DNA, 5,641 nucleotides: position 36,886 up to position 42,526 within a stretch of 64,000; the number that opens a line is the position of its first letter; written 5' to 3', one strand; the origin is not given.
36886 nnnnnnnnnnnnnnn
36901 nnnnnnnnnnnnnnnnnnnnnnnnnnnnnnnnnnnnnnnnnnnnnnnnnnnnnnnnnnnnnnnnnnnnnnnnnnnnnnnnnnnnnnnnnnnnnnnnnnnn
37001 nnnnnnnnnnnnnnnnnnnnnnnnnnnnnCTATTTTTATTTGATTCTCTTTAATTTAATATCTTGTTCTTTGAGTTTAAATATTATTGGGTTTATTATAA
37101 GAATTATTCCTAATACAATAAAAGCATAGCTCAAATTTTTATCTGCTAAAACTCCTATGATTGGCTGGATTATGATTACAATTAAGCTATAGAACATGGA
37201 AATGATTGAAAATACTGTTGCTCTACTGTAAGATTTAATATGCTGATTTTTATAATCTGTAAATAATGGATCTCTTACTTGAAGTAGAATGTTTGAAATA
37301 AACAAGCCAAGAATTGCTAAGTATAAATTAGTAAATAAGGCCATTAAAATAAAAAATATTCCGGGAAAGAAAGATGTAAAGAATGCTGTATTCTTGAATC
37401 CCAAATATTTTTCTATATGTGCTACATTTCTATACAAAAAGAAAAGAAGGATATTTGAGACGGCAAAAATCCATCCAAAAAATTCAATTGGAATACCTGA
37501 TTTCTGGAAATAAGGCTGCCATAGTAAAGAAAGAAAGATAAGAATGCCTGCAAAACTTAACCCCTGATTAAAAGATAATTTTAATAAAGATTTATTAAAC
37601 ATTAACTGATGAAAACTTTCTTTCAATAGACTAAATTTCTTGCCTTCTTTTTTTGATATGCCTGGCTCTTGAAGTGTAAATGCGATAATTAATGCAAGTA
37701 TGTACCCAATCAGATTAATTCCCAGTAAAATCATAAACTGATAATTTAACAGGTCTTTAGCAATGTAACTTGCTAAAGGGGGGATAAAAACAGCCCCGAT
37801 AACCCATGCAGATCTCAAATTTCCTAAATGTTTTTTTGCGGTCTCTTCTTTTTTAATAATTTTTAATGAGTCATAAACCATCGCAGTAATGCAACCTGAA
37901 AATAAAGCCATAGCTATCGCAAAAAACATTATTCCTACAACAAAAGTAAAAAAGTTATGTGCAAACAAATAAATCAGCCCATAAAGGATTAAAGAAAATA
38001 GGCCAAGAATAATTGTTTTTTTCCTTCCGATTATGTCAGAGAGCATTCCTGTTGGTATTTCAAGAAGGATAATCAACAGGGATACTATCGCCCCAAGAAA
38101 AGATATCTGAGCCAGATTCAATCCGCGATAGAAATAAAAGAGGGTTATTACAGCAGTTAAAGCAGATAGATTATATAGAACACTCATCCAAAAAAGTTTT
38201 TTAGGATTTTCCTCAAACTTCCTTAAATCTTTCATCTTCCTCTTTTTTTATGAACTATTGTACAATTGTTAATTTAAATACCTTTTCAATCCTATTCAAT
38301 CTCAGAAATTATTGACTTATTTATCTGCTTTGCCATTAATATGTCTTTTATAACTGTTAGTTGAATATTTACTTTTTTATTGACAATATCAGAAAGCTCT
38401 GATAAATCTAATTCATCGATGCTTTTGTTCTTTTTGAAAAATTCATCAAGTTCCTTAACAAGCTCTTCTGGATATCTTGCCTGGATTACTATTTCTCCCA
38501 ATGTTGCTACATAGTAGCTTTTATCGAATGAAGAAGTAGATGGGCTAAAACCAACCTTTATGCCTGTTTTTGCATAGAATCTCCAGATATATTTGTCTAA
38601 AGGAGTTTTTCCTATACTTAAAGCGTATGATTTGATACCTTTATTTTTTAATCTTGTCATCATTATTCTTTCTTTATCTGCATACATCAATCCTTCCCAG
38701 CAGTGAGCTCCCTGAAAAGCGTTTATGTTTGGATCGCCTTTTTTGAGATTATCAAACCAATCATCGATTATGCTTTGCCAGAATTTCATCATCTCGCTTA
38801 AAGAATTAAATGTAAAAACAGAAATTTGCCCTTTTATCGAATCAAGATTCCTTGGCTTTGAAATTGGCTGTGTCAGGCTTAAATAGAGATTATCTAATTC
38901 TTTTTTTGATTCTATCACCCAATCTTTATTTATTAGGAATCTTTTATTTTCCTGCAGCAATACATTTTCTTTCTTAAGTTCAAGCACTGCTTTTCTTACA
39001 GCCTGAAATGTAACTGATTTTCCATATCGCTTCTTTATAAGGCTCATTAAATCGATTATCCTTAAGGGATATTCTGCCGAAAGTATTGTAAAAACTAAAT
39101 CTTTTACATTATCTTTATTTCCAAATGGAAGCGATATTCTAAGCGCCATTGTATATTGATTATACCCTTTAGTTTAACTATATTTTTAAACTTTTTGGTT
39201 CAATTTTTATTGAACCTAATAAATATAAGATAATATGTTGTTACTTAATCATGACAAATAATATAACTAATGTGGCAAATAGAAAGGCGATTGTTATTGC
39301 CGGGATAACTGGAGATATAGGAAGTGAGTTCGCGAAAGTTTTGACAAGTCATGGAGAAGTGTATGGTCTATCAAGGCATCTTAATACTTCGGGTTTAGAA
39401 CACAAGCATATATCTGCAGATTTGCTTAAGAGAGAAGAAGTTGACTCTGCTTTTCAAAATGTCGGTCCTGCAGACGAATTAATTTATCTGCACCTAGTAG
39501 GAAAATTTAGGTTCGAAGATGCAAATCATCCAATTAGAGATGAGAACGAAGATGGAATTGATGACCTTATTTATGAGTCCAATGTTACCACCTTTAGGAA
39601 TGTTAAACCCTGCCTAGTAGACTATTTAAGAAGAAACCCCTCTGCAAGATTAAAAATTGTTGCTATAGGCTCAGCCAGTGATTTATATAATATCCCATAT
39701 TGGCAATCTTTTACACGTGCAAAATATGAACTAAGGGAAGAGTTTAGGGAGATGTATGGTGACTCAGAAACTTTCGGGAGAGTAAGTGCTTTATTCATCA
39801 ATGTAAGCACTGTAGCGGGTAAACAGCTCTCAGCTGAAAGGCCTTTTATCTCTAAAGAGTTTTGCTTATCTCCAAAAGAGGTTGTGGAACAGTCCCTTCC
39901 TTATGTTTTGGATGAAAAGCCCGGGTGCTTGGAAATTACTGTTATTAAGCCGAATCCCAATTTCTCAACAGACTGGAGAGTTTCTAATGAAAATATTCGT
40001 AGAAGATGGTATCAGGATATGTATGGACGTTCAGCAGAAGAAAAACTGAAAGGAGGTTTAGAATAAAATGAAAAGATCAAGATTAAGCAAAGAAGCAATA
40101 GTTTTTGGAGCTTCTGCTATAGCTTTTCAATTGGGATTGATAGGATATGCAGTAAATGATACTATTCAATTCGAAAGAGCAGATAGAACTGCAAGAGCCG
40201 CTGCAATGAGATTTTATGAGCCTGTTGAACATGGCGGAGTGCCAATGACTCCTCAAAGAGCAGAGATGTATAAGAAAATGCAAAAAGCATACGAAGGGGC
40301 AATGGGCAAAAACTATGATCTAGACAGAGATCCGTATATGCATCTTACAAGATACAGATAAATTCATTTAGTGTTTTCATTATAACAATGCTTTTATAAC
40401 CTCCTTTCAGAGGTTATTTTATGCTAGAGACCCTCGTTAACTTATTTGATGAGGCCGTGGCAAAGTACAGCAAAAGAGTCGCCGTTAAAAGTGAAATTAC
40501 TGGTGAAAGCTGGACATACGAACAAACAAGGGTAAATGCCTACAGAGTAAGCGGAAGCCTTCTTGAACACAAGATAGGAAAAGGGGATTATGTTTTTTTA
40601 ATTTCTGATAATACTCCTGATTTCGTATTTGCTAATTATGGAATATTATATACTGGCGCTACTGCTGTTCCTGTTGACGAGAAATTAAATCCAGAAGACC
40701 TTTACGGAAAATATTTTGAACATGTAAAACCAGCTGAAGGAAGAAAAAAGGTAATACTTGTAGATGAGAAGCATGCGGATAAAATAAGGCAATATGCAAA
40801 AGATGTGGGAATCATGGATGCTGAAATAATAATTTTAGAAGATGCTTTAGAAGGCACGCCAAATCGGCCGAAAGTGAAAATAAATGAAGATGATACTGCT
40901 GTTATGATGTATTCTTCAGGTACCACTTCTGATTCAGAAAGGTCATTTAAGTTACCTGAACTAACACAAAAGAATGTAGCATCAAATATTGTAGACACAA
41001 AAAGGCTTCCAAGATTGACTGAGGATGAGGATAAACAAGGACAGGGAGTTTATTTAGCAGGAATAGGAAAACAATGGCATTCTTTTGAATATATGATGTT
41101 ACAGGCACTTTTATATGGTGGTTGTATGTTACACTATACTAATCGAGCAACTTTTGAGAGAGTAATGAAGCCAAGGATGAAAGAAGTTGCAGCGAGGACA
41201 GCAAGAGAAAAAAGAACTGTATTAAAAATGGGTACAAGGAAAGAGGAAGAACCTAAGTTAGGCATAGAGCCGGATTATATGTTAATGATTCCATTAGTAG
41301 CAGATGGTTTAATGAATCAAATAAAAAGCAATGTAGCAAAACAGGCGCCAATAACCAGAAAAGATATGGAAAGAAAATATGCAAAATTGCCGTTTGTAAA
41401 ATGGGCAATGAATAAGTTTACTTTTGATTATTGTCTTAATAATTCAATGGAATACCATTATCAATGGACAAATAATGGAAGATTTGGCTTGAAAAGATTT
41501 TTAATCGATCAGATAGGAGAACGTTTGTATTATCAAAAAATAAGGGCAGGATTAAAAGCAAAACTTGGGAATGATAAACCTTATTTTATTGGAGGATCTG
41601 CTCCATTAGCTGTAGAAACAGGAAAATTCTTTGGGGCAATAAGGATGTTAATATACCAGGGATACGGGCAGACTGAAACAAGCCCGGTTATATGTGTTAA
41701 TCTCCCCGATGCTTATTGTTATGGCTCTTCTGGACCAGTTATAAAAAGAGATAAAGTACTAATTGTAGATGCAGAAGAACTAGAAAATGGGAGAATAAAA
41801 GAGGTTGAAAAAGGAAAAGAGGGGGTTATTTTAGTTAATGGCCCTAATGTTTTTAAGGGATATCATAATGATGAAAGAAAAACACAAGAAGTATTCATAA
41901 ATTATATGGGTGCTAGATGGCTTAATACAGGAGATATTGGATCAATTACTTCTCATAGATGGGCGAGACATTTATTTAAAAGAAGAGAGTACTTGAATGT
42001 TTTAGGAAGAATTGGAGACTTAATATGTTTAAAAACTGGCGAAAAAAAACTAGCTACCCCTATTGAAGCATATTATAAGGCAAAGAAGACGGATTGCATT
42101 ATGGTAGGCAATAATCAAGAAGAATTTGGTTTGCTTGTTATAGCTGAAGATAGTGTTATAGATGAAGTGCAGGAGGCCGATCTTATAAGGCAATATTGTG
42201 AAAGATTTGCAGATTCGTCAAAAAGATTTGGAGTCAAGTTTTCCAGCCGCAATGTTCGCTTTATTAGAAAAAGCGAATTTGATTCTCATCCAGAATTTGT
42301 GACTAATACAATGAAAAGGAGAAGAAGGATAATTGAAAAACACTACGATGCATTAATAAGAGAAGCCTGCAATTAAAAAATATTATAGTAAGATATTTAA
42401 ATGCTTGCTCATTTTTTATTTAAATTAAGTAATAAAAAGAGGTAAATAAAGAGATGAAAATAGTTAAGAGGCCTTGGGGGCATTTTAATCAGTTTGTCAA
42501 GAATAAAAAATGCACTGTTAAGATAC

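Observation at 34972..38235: Minimal two-subunit [NiFe]-hydrogenase whose structural genes are split by a SemiSWEET gene and led by an MFS transporter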

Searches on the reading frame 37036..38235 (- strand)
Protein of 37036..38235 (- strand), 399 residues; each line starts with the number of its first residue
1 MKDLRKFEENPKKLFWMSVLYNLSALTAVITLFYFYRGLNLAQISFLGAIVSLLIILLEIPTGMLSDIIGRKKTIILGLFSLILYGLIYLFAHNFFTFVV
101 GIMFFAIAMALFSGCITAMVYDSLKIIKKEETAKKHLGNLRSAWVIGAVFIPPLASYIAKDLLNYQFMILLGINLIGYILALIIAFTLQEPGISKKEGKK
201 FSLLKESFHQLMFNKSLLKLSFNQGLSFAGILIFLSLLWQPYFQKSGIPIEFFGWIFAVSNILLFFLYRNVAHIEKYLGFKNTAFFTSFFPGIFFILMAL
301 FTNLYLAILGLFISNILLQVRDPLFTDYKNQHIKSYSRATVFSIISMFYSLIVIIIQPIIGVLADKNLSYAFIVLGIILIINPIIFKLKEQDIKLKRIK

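Call 3: search_protein_families(library=pfam, proteins=[window:37036-38235:-], max_evalue=0.01)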
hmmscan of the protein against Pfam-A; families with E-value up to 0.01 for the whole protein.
window:37036-38235:- (399 aa): 2 families
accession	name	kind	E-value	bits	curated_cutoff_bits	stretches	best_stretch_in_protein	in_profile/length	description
PF07690.21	MFS_1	-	6.4e-25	88.2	33.4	2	21-354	10-344/347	Major Facilitator Superfamily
PF18159.6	S_4TM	-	0.00013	21.8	26.9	1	334-392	21-79/291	SMODS-associating 4TM effector domain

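Call 4: search_protein_families(library=ncbifam, proteins=[window:37036-38235:-], max_evalue=0.01)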
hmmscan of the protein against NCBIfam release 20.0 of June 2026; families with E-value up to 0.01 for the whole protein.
window:37036-38235:- (399 aa): 9 families
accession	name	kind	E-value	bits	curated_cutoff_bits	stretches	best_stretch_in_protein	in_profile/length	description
NF000049.1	tet_MFS_40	exception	2.1e-11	43.6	800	2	253-386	261-396/406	tetracycline efflux MFS transporter Tet(40)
NF000043.1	tet_MFS_P_a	exception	6.2e-11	41.7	750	2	295-385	305-394/420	tetracycline efflux MFS transporter TetA(P)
TIGR00880.1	2_A_01_02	superfamily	2.8e-09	37.2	131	1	53-184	9-137/141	multidrug resistance protein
TIGR00893.1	2A0114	subfamily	2.5e-07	30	395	2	38-193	25-174/399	D-galactonate transporter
TIGR00710.1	efflux_Bcr_CflA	subfamily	3.1e-07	30.2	200.9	1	62-379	60-373/385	Bcr/CflA family efflux MFS transporter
NF053757.1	BclibactTpBcbE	equivalog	1.7e-06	27.2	600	1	43-385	38-384/394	bacillibactin exporter BcbE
NF008314.0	PRK11102.1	equivalog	2e-06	27.3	303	1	62-303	65-304/396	Bcr/CflA family multidrug efflux MFS transporter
NF040872.1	MFS_HP1165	exception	2.8e-06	26.7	700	1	25-378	21-362/385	HP1165 family MFS efflux transporter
TIGR00886.1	2A0108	subfamily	1.1e-05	24.7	311.7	1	21-385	18-309/368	NarK family nitrate/nitrite MFS transporter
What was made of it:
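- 37036..38235 (-): MFS transporter (399 aa), first gene of the putative four-gene transcript. It is not of the sugar-porter type, and it is unique to this contig among about 100 related loci. Pfam MFS_1 at 88 bits, with only weak efflux-type NCBIfam hits (calls 3, 4).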

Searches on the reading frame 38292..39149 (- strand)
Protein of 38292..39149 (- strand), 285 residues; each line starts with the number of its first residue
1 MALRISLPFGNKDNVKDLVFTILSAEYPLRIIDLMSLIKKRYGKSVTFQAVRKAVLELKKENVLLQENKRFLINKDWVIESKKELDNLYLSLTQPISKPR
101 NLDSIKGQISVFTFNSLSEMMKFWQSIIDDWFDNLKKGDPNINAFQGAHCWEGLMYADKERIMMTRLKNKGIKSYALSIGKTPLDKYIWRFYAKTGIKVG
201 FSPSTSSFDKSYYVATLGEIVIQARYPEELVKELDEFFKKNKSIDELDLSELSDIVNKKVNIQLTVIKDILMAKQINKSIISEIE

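Call 3: search_protein_families(library=pfam, proteins=[window:38292-39149:-], max_evalue=0.01)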
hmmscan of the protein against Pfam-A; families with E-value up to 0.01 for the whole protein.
window:38292-39149:- (285 aa): 0 families

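Call 4: search_protein_families(library=ncbifam, proteins=[window:38292-39149:-], max_evalue=0.01)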
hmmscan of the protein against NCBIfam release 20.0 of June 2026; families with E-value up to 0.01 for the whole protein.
window:38292-39149:- (285 aa): 1 family
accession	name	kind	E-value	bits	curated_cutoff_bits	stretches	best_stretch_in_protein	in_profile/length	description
NF041458.1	antiadapt_SpxO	equivalog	0.0089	16.3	107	0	163-198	7-42/54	anti-adapter protein SpxO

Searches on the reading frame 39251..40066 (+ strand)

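Call 46: search_protein_families(library=pfam, proteins=[window:39251-40066:+], max_evalue=0.001)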
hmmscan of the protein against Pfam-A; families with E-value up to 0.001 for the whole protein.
window:39251-40066:+ (271 aa): 1 family
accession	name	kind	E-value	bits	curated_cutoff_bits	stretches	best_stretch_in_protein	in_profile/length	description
PF01370.27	Epimerase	-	7.5e-05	22.7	20.9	1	14-80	1-71/240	NAD dependent epimerase/dehydratase family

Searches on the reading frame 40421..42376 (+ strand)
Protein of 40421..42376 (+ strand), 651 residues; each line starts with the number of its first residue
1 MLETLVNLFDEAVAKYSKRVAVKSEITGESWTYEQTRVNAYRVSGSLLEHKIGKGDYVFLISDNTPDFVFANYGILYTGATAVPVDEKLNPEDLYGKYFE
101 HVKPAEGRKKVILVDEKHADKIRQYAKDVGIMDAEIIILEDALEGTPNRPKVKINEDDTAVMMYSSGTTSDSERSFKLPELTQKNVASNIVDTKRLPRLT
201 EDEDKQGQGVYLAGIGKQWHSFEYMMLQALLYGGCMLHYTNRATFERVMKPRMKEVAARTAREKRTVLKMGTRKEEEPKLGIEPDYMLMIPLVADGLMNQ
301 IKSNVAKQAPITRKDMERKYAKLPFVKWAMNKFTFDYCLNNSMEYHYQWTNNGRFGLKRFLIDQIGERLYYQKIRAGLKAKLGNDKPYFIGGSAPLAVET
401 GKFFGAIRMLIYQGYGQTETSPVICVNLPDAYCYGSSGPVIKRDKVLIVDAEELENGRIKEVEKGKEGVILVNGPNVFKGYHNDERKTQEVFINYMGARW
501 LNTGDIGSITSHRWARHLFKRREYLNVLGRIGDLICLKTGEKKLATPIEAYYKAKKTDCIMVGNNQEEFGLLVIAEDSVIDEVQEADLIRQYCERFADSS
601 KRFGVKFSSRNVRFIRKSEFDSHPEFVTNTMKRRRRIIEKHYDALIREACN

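Call 46: search_protein_families(library=pfam, proteins=[window:40421-42376:+], max_evalue=0.001)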
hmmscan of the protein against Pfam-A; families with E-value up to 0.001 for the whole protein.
window:40421-42376:+ (651 aa): 2 families
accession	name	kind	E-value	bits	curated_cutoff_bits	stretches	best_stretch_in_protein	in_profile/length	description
PF00501.34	AMP-binding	-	1.1e-40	140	29.9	1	9-482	1-384/384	AMP-binding enzyme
PF23562.2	AMP-binding_C_3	-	6.4e-06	27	20.8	1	533-592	2-63/124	AMP-binding enzyme C-terminal domain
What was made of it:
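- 40421..42376 (+): AMP-dependent ligase (651 aa). Its orthologue sits between the small and large subunit genes, on the opposite strand, in the closest relatives. Pfam AMP-binding at 140 bits (call 46).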
